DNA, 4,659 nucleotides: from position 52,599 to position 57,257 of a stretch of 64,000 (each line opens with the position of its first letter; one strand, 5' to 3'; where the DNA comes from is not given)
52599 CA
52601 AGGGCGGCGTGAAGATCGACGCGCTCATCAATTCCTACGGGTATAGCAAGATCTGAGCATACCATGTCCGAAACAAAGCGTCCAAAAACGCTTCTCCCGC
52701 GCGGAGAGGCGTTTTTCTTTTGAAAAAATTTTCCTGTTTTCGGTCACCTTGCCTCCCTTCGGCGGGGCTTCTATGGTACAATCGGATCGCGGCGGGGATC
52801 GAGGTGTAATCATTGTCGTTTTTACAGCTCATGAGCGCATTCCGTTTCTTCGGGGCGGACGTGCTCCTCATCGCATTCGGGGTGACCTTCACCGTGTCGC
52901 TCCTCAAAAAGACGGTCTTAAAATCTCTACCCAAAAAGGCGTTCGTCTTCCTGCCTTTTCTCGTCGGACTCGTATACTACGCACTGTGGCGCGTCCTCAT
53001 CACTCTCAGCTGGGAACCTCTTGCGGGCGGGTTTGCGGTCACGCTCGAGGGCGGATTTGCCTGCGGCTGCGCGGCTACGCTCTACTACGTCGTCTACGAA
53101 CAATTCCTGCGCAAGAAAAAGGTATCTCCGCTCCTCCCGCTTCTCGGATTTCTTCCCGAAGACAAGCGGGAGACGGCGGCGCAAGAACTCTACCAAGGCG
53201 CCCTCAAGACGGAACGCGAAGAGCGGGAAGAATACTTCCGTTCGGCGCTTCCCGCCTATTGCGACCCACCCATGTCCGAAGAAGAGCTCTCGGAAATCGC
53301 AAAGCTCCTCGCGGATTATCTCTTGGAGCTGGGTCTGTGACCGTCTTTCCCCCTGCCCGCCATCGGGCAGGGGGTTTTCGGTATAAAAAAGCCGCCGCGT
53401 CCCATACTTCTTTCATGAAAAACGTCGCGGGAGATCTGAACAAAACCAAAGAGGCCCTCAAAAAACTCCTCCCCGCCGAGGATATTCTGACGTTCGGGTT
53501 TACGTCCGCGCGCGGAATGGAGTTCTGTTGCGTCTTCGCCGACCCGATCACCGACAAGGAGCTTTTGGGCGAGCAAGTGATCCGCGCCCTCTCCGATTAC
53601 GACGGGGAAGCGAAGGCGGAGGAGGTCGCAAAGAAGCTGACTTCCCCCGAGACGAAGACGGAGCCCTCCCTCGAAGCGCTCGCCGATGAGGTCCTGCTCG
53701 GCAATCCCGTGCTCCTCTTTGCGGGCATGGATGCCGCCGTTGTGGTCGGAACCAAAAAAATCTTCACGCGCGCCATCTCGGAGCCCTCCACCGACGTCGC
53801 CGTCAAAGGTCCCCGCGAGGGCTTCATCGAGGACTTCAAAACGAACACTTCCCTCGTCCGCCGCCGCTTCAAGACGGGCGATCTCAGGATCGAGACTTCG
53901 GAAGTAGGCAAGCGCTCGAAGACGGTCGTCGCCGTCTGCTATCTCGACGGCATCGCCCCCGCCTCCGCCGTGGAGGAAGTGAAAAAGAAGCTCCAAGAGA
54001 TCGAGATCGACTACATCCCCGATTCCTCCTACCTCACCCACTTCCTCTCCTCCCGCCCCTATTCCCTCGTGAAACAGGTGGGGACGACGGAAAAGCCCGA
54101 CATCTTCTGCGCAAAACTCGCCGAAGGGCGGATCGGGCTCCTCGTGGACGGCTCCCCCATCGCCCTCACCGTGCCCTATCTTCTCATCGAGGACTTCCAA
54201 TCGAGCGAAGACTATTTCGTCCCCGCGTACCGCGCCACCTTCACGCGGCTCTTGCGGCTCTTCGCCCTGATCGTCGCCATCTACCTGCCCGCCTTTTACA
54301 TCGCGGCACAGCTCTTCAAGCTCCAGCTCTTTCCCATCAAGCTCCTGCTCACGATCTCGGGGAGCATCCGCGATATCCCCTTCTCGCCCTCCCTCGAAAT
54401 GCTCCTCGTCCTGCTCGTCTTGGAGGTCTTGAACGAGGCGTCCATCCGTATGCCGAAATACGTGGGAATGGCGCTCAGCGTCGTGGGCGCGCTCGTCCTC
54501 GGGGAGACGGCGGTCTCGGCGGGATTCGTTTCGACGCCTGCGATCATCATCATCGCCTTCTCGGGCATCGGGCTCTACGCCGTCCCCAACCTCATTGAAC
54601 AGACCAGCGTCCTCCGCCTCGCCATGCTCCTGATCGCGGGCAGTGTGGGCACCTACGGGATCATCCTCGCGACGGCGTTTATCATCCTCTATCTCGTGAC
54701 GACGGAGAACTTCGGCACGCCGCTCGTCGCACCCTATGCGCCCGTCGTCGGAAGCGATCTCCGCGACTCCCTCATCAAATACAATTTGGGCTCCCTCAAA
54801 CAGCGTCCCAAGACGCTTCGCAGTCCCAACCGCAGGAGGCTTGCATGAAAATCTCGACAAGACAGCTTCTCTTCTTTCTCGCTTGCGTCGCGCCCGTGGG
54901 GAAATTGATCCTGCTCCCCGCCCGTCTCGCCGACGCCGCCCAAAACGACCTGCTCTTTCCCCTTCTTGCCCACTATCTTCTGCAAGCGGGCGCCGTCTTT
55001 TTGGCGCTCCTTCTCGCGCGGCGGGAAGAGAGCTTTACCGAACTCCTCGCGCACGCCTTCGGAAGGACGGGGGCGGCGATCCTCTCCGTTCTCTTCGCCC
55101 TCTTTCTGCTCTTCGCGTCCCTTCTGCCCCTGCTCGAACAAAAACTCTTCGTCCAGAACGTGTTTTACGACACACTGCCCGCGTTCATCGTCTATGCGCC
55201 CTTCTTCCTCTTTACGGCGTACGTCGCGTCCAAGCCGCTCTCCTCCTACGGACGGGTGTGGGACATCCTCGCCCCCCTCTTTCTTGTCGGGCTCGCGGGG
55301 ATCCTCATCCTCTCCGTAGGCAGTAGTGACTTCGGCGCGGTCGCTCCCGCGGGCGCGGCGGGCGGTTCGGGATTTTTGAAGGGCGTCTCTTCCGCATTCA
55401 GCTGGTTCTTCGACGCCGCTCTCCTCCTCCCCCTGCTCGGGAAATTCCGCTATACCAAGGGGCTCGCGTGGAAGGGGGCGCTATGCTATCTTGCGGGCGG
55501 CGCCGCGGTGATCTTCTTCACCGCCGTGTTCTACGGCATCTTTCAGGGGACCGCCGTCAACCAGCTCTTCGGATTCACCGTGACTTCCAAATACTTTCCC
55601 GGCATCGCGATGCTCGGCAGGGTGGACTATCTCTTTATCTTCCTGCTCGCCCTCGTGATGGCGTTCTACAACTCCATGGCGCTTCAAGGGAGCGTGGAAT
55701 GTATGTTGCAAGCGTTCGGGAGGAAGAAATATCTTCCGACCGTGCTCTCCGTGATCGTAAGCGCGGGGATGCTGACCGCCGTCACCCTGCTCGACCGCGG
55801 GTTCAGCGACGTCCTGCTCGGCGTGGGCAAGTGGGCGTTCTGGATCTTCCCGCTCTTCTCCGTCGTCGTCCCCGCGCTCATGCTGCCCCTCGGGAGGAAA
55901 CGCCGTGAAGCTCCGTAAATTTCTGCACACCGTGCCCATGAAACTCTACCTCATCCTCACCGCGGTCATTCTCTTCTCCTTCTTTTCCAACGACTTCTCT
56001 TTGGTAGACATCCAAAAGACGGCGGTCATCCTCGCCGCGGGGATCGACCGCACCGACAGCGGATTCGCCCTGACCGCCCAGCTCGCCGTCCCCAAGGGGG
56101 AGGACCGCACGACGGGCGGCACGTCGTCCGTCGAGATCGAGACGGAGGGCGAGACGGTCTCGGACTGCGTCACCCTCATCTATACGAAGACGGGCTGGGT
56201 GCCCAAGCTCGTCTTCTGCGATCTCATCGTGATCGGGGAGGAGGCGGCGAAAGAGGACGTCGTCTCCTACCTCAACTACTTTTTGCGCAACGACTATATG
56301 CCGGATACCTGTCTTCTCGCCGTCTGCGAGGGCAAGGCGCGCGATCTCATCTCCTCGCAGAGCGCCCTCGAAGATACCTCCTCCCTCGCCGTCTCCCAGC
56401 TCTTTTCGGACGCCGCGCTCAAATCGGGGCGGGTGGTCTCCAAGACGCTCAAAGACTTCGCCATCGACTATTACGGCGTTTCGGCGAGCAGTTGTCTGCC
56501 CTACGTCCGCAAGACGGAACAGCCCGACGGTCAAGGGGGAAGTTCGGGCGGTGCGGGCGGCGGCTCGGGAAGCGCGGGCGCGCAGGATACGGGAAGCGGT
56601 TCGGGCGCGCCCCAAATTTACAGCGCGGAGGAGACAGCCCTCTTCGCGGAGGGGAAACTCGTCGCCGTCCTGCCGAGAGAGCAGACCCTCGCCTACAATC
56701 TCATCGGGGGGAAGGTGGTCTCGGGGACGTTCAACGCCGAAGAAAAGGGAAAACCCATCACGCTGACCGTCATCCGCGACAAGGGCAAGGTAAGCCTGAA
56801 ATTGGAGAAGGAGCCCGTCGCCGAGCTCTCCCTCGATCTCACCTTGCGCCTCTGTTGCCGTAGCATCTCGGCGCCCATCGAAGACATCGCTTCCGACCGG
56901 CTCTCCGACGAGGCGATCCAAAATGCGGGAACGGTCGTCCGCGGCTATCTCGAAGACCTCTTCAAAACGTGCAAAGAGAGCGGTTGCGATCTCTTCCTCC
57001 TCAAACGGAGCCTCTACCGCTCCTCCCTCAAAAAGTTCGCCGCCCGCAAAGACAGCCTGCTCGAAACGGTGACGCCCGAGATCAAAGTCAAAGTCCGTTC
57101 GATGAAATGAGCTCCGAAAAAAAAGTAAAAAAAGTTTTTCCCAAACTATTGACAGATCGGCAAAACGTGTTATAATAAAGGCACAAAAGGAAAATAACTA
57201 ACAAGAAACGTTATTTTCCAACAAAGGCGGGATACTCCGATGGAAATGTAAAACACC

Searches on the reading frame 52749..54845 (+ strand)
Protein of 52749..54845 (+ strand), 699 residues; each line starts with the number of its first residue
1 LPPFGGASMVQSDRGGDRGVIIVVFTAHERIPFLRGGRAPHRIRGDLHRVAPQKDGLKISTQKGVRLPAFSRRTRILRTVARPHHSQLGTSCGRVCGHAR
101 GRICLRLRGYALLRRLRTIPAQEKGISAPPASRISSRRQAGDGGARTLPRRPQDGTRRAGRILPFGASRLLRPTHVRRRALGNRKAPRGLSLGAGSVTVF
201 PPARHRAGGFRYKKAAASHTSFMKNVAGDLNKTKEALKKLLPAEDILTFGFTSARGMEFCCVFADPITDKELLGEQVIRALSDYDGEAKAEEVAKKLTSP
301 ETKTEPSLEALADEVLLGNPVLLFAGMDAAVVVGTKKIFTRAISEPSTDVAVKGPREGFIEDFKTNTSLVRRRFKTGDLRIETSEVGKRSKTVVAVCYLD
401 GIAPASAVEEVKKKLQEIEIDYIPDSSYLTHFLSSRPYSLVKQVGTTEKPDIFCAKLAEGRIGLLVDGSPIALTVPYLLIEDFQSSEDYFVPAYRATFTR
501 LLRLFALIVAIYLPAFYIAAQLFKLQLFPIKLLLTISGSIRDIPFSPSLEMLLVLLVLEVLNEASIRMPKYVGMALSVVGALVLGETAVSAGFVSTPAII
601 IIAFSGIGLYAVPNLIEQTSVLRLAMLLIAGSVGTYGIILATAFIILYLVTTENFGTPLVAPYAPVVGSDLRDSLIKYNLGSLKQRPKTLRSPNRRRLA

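Call 15: search_protein_families(library=pfam, proteins=[window:52749-54845:+])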
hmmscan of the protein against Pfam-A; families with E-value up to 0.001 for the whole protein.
window:52749-54845:+ (699 aa): 1 family
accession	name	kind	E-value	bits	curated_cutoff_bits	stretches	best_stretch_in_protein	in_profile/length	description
PF03323.18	GerA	-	7.5e-139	463.7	27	1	243-688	10-465/466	Bacillus/Clostridium GerA spore germination protein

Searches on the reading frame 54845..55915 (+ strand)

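Call 15: search_protein_families(library=pfam, proteins=[window:54845-55915:+])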
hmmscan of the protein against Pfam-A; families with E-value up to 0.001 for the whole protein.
window:54845-55915:+ (357 aa): 1 family
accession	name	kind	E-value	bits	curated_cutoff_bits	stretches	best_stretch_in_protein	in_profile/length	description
PF03845.19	Spore_permease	-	1.3e-15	57.6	23.4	1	2-315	1-315/321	Spore germination protein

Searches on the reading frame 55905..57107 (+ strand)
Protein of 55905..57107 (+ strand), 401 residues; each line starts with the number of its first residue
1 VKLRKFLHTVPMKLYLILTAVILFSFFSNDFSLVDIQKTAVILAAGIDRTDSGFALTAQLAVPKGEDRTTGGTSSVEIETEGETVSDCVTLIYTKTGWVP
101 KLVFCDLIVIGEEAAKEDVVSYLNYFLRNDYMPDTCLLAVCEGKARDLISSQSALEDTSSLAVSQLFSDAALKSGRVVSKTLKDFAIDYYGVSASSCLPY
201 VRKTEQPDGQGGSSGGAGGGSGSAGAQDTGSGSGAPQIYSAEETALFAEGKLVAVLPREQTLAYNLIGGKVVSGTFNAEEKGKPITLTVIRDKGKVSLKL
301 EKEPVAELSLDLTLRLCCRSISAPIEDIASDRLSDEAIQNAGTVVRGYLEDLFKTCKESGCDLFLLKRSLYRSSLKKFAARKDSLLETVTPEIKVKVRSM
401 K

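Call 15: search_protein_families(library=pfam, proteins=[window:55905-57107:+])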
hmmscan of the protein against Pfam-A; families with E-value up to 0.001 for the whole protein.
window:55905-57107:+ (401 aa): 2 families
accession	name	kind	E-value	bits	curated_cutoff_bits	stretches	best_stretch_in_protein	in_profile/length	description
PF25198.1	Spore_GerAC_N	-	7.9e-32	110.9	27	1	34-202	3-175/176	Spore germination protein N-terminal domain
PF05504.16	Spore_GerAC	-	2.6e-13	50.9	23.6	1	243-397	2-157/167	Spore germination B3/ GerAC like, C-terminal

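Call 41: find_homologous_proteins(query=window:55905-57107:+, max_evalue=1e-10)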
Query window:55905-57107:+ (401 aa): 819 proteins with E <= 1e-10 among 8000 candidates; the best 120 are listed.
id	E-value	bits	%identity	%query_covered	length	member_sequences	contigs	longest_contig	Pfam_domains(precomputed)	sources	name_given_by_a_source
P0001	5.6e-248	840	100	97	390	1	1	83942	PF05504.17,PF25198.2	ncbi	-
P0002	2.2e-175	601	66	100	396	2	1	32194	PF05504.17,PF25198.2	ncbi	-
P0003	3.5e-169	581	63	100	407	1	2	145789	PF05504.17,PF25198.2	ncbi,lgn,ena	-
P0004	2.6e-168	578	64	100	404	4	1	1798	PF05504.17,PF25198.2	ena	-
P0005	3.7e-168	577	63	100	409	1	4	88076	PF05504.17,PF25198.2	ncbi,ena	-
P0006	6.4e-167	573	65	100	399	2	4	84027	PF05504.17,PF25198.2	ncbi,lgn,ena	-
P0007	7.0e-166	570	63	100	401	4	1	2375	PF05504.17,PF25198.2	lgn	-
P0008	2.6e-165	568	65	100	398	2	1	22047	PF05504.17,PF25198.2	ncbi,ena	-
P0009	3.4e-165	567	64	100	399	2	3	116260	PF05504.17,PF25198.2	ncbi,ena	-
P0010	7.9e-165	566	64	100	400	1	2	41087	PF05504.17,PF25198.2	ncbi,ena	-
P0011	6.3e-164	563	64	100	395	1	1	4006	PF05504.17,PF25198.2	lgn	-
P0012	2.9e-163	561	62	100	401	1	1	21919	PF05504.17,PF25198.2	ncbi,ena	-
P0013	5.6e-163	560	64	100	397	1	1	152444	PF05504.17,PF25198.2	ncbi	-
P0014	2.4e-162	558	62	100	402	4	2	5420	PF05504.17,PF25198.2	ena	-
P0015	2.7e-162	558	64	100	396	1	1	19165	PF05504.17,PF25198.2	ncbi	-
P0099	3.5e-139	482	56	100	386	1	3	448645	PF05504.17,PF25198.2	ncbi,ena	-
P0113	6.1e-136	471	51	100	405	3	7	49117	PF05504.17,PF25198.2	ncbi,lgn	-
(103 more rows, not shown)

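Call 42: find_encoding_contigs(protein=P0003, flank=3000, max_places=3)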
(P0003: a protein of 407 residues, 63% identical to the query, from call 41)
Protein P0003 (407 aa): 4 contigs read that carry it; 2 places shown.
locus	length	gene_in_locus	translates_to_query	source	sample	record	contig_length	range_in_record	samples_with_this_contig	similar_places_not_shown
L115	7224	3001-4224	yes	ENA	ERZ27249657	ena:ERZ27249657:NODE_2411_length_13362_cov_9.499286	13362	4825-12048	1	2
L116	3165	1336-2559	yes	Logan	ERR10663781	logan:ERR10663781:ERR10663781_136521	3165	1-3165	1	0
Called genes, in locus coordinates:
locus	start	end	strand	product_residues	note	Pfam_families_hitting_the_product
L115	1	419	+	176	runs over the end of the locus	-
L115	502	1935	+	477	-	PF03323:GerA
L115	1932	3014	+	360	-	PF03845:Spore_permease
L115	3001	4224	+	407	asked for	PF25198:Spore_GerAC_N, PF05504:Spore_GerAC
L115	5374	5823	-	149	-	-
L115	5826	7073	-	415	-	PF00005:ABC_tran, PF08352:oligo_HPY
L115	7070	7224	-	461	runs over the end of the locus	PF00005:ABC_tran, PF08352:oligo_HPY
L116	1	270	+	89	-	?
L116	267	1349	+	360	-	PF03845:Spore_permease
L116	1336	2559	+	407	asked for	PF25198:Spore_GerAC_N, PF05504:Spore_GerAC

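Call 43: find_encoding_contigs(protein=P0001, flank=1500, max_places=2)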
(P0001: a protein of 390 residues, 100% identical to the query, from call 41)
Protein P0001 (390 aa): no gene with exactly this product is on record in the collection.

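Call 46: find_encoding_contigs(protein=P0099, flank=3500, max_places=2)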
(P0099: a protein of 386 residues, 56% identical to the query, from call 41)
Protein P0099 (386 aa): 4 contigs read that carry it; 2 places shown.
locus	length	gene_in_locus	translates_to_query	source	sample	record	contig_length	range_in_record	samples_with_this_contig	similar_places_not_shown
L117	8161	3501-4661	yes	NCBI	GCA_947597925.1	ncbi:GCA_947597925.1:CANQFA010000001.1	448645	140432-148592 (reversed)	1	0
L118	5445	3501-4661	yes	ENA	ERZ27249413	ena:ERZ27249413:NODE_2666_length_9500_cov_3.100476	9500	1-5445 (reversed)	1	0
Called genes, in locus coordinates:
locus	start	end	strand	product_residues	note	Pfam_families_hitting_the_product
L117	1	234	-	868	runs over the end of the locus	PF00005:ABC_tran, PF02463:SMC_N (faint), PF13304:AAA_21 (faint), PF02687:FtsX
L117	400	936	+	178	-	-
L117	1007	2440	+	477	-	PF03323:GerA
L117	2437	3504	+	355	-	PF03845:Spore_permease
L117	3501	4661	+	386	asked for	PF25198:Spore_GerAC_N, PF05504:Spore_GerAC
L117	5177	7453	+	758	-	PF19732:SpoIIE_N (weak), PF07228:SpoIIE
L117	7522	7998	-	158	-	PF01613:Flavin_Reduct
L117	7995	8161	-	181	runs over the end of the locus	PF00719:Pyrophosphatase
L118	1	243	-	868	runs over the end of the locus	PF00005:ABC_tran, PF02463:SMC_N (faint), PF13304:AAA_21 (faint), PF02687:FtsX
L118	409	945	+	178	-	-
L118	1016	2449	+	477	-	PF03323:GerA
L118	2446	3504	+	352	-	PF03845:Spore_permease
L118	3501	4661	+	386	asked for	PF25198:Spore_GerAC_N, PF05504:Spore_GerAC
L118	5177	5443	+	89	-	?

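Call 47: find_encoding_contigs(protein=P0113, flank=3500, max_places=2)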
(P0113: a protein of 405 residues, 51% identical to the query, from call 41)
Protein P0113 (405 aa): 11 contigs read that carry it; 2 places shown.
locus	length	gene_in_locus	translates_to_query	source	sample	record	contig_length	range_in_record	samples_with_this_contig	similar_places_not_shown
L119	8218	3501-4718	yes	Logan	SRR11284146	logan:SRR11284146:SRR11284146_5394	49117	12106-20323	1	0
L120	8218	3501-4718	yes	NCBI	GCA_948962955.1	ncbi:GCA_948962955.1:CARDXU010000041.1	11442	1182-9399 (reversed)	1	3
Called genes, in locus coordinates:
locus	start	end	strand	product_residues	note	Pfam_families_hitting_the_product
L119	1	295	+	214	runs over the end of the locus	-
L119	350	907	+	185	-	-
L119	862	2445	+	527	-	PF03323:GerA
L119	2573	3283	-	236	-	-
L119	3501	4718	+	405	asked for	PF25198:Spore_GerAC_N, PF05504:Spore_GerAC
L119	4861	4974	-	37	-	-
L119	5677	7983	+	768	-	PF19732:SpoIIE_N, PF07228:SpoIIE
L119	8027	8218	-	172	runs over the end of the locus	PF00857:Isochorismatase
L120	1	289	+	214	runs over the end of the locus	-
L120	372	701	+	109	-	-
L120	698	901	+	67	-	-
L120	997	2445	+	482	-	-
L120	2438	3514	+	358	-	PF03845:Spore_permease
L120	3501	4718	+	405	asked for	PF25198:Spore_GerAC_N, PF05504:Spore_GerAC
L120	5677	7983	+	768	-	PF19732:SpoIIE_N, PF07228:SpoIIE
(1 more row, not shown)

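Call 48: find_encoding_contigs(protein=P0013, flank=3500, max_places=2)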
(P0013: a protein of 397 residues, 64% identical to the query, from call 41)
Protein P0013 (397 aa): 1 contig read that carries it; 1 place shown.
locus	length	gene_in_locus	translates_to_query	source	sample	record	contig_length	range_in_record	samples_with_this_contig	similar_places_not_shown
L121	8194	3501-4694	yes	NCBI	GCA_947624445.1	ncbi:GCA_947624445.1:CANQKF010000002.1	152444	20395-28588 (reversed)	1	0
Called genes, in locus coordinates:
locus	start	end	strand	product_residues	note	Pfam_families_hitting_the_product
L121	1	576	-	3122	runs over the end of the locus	PF09479:Flg_new, PF13855:LRR_8 (faint), PF13306:LRR_5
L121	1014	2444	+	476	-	PF03323:GerA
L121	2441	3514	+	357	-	PF03845:Spore_permease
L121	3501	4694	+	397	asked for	PF25198:Spore_GerAC_N, PF05504:Spore_GerAC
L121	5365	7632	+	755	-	PF19732:SpoIIE_N, PF07228:SpoIIE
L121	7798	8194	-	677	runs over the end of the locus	PF20769:YPEB_N, PF14620:YPEB_PepSY1-2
